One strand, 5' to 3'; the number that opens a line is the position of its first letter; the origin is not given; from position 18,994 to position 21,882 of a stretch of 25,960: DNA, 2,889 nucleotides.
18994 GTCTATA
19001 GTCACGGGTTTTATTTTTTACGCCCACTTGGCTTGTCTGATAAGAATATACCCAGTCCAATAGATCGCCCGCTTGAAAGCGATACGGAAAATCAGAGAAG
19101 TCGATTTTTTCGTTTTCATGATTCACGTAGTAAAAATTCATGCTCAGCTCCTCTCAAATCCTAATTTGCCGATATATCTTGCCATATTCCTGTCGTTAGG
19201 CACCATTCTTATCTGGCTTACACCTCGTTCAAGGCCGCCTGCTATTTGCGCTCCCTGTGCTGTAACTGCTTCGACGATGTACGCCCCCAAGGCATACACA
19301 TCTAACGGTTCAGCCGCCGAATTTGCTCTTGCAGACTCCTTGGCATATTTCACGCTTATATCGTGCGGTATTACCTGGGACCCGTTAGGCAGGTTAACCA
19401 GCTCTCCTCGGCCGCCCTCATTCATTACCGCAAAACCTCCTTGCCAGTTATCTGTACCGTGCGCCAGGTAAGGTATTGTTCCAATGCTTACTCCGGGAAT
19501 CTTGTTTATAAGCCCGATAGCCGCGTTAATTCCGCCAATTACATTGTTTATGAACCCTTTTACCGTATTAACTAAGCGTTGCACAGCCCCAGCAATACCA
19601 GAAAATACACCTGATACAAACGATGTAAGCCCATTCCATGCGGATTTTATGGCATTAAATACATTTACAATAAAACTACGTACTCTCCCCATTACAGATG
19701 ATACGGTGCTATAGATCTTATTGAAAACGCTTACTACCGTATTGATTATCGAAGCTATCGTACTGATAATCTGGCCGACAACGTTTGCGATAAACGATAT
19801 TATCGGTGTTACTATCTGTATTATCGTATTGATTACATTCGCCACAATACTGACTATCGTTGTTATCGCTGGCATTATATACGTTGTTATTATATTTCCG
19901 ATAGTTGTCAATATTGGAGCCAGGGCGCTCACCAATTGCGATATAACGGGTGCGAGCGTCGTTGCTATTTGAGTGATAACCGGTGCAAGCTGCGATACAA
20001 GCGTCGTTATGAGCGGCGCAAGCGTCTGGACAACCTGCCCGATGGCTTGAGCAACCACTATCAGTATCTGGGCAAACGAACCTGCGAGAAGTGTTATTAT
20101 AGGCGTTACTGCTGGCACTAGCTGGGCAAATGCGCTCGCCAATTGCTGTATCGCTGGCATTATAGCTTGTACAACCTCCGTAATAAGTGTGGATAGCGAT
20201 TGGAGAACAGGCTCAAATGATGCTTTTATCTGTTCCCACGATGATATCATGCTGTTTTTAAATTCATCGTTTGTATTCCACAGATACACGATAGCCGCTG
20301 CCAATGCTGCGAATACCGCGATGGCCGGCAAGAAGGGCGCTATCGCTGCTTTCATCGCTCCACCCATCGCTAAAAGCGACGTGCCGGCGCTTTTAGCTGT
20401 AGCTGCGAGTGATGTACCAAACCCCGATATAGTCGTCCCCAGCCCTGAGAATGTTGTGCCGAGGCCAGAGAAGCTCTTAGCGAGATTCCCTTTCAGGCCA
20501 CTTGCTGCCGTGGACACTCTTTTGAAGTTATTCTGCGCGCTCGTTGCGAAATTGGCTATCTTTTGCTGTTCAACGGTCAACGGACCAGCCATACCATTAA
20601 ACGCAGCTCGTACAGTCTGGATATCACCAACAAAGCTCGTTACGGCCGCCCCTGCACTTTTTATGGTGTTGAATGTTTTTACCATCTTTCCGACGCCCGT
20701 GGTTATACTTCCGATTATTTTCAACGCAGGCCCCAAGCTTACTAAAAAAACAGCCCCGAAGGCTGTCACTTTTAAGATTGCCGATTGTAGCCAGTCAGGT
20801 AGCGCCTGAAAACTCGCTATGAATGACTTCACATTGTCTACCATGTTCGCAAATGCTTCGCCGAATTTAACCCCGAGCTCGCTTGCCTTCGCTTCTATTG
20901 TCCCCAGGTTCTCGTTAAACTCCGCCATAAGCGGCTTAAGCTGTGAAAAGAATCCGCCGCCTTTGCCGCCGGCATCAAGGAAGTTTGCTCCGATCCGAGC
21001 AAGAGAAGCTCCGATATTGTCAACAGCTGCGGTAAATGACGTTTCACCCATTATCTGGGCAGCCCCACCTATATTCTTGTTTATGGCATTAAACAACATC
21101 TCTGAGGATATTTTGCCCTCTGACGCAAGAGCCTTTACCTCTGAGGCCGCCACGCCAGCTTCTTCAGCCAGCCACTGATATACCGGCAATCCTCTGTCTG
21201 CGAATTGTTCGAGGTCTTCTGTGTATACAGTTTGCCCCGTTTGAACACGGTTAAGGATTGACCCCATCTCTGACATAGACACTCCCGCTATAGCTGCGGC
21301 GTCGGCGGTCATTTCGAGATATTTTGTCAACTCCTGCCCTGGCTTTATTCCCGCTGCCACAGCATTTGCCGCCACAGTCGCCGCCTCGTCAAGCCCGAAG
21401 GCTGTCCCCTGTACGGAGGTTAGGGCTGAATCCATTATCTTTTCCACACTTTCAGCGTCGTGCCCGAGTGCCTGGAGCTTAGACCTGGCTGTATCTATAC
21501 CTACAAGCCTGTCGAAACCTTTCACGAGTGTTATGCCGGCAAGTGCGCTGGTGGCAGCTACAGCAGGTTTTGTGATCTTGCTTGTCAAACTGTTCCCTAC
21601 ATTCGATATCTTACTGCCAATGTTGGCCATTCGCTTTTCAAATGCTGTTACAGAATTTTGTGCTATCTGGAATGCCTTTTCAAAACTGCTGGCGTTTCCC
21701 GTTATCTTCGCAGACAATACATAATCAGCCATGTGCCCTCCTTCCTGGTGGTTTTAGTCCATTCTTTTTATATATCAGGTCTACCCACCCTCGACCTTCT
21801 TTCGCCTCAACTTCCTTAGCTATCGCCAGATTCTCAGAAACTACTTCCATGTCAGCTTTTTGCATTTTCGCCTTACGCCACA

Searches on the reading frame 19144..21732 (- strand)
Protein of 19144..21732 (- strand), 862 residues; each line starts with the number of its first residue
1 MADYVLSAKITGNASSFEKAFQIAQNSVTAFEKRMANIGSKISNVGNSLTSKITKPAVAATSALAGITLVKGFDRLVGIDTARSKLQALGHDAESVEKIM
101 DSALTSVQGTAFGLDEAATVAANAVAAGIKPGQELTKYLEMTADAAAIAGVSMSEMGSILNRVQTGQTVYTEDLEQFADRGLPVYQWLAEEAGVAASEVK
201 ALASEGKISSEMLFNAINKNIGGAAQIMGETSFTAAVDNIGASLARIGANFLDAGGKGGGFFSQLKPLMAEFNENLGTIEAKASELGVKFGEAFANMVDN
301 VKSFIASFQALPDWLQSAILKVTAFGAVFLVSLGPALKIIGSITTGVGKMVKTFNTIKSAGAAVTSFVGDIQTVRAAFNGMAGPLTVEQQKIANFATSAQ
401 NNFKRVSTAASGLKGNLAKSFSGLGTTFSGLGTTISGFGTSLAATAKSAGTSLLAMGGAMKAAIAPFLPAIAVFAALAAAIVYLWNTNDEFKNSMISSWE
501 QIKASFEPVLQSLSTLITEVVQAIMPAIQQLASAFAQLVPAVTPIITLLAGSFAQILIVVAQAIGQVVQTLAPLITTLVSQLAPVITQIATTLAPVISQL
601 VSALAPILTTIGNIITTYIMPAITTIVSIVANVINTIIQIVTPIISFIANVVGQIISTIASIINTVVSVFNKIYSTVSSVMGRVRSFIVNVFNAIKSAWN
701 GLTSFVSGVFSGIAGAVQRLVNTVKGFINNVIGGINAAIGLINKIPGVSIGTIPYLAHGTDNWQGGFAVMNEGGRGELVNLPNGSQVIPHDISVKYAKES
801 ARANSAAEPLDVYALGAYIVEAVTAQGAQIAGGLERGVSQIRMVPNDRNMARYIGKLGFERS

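Call 10: search_protein_families(library=phrogs, proteins=[window:19144-21732:-], max_evalue=0.001)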
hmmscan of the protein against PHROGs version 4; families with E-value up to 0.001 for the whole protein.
window:19144-21732:- (862 aa): 40 families (the best 25 are shown)
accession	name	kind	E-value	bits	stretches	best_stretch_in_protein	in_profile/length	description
phrog_971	-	lysis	6e-85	287.9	1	12-816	97-850/1338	endolysin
phrog_58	-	tail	5.2e-59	201.7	2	359-740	496-960/1544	tail length tape measure protein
phrog_8927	-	tail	1.2e-57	196.9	1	15-759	175-910/1619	tail length tape measure protein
phrog_16277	-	tail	1.9e-53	182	1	45-253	209-417/1851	tail length tape measure protein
phrog_1942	-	tail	4e-34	119.3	1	46-254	128-334/1178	tail length tape measure protein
phrog_10780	-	tail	1.5e-33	116.7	1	43-427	45-403/1694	tail length tape measure protein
phrog_991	-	tail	3.9e-33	115.2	2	511-841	569-934/1966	tail length tape measure protein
phrog_1272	-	tail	3.5e-31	108.9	1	276-740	540-961/1606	tail length tape measure protein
phrog_3981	-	tail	1.7e-29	104.3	2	493-807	211-530/584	tail length tape measure protein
phrog_167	-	tail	2.5e-28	99.4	2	81-790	368-1072/1555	tail length tape measure protein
phrog_305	-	tail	1e-27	98.2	2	552-735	460-624/1001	tail length tape measure protein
phrog_4200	-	tail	7.5e-25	88.5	1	340-757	185-593/732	tail length tape measure protein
phrog_1204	-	tail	3e-24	86.1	1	6-741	132-997/1483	tail protein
phrog_6090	-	tail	4.7e-21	75.2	1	236-744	556-1050/1853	tail length tape measure protein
phrog_5493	-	tail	4.3e-20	72.6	1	235-741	487-965/1102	tail length tape measure protein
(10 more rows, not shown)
